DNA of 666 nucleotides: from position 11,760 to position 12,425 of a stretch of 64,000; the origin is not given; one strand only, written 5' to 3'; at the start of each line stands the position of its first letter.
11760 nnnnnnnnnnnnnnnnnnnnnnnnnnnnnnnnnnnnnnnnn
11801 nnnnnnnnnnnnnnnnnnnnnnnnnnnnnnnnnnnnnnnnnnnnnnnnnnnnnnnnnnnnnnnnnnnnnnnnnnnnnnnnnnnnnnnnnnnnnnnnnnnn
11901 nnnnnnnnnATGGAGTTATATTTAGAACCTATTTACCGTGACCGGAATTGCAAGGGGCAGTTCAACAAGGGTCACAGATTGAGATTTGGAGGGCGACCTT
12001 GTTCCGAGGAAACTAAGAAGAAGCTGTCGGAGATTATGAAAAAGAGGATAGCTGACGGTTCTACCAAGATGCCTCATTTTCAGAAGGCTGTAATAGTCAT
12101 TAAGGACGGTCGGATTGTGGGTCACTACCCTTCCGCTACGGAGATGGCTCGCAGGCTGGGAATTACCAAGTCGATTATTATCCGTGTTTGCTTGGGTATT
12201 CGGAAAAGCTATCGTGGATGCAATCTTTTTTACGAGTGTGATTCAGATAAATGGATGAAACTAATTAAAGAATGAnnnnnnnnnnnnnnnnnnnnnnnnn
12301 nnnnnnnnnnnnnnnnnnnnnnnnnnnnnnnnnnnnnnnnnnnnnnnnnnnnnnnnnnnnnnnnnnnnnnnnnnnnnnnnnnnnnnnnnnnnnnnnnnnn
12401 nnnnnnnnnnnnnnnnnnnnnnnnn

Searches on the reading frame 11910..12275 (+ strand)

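Call 51: search_protein_families(library=pfam, proteins=[window:11910-12275:+], max_evalue=0.01)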
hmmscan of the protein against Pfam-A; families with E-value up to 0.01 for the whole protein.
window:11910-12275:+ (121 aa): 2 families
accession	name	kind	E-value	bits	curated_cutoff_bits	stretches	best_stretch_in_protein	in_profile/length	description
PF22083.2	I-HmuI_NUMOD-like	-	0.0026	17.8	27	1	71-103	10-42/46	DNA endonuclease I-HmuI-like, NUMOD-like domain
PF18024.7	HTH_50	-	0.0029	17.7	27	1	68-92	18-42/50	Helix-turn-helix domain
